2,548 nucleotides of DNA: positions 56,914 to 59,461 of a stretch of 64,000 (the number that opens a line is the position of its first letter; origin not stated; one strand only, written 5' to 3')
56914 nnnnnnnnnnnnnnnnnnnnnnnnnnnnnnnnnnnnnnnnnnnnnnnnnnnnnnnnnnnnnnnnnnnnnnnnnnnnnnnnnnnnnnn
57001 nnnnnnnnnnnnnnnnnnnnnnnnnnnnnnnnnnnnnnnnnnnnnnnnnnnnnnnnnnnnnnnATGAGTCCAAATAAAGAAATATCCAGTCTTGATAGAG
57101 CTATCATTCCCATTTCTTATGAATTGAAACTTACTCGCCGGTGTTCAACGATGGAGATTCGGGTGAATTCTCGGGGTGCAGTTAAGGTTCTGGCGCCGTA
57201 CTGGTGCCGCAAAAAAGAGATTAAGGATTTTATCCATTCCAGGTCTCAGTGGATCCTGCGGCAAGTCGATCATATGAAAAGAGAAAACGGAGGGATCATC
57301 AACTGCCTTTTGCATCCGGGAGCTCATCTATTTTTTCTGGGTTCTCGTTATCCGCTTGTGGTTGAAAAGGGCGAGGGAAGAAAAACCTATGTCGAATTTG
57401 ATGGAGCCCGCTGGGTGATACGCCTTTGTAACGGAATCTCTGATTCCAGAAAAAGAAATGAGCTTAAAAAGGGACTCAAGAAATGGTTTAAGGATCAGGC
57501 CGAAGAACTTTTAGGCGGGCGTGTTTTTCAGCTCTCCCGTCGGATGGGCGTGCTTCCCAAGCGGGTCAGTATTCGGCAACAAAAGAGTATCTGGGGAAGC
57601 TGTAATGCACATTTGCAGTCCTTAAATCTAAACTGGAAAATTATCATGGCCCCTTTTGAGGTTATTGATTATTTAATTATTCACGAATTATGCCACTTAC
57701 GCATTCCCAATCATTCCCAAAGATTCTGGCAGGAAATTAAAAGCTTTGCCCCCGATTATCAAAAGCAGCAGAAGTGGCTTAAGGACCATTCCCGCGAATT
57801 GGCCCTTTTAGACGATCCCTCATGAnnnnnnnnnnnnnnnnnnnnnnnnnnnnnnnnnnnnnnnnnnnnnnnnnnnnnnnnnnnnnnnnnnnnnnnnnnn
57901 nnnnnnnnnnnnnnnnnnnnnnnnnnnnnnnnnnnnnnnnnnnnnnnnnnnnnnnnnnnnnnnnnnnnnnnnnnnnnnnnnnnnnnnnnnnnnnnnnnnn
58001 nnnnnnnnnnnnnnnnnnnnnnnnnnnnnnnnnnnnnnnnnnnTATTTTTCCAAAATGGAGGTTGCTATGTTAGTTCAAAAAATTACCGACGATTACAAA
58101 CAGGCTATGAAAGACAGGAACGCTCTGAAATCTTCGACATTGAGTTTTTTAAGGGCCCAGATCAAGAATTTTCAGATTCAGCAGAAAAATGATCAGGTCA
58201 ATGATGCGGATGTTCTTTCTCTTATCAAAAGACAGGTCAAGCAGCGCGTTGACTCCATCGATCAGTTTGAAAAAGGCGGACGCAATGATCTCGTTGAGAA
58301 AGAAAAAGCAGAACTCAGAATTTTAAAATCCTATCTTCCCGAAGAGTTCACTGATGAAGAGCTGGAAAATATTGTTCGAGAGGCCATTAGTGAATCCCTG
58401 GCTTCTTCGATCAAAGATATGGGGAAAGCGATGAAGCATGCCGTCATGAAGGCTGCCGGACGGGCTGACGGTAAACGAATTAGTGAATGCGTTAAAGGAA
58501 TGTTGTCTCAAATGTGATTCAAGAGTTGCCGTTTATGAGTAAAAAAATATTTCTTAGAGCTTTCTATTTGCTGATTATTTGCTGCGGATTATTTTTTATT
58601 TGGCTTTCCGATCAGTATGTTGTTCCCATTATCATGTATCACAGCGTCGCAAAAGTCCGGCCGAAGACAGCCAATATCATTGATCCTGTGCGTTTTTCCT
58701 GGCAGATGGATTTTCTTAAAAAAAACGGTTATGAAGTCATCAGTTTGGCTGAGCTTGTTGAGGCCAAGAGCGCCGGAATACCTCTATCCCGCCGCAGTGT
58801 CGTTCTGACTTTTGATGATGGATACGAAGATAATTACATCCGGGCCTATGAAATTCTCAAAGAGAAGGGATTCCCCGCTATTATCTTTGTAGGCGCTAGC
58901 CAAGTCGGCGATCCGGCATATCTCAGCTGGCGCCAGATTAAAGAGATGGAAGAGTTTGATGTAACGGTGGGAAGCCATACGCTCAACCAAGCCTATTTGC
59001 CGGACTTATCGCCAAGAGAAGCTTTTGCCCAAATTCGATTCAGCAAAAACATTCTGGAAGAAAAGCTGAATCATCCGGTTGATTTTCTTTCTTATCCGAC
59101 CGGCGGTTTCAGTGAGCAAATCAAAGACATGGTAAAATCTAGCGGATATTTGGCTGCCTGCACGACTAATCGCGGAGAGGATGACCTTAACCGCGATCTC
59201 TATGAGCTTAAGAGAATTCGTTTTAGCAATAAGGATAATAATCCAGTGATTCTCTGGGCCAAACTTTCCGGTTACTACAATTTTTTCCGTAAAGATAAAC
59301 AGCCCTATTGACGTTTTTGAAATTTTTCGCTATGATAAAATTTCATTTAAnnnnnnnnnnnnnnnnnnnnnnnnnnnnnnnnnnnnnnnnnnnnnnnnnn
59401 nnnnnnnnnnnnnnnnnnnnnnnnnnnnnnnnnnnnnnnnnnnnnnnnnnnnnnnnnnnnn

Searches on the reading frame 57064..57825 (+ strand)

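Call 17: search_protein_families(library=pfam, proteins=[window:57064-57825:+], max_evalue=0.0001)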
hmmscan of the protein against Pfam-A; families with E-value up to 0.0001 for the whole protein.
window:57064-57825:+ (253 aa): 1 family
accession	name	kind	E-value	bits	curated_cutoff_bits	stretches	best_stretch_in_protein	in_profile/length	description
PF01863.23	YgjP-like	-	3.3e-54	184.5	26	1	29-242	2-207/207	YgjP-like, metallopeptidase domain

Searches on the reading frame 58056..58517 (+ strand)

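Call 31: search_protein_families(library=pfam, proteins=[window:58056-58517:+], max_evalue=1)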
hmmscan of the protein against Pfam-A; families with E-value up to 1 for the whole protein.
window:58056-58517:+ (153 aa): 5 families
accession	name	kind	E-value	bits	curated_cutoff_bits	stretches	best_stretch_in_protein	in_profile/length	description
PF09424.15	YqeY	-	1.4e-47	161.8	27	1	8-150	2-143/143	Yqey-like protein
PF21111.3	CDI_toxin_EC869_like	-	0.022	15.5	27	1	57-108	56-108/123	CDI toxin restriction endonuclease-like domain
PF20470.4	HTH_61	-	0.042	14.7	24.3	1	84-148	20-84/92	Helix-turn-helix domain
PF12636.12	DUF3781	-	0.18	12.2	27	0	43-87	18-59/72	Protein of unknown function (DUF3781)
PF01863.23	YgjP-like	-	0.24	11.8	26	1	29-132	34-133/207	YgjP-like, metallopeptidase domain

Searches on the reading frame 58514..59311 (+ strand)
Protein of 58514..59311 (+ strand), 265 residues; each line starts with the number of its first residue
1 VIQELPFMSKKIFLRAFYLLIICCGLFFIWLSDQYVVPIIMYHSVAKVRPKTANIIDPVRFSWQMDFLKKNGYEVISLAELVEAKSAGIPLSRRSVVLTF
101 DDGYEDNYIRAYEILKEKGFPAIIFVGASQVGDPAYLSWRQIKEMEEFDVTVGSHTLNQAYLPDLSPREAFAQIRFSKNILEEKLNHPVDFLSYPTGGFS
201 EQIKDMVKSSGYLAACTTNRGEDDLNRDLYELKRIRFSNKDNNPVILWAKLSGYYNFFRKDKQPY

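Call 17: search_protein_families(library=pfam, proteins=[window:58514-59311:+], max_evalue=0.0001)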
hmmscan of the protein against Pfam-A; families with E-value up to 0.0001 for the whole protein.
window:58514-59311:+ (265 aa): 1 family
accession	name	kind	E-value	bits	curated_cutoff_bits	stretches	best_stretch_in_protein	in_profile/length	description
PF01522.26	Polysacc_deac_1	-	1.2e-23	83.9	23.1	1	91-213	4-122/124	Polysaccharide deacetylase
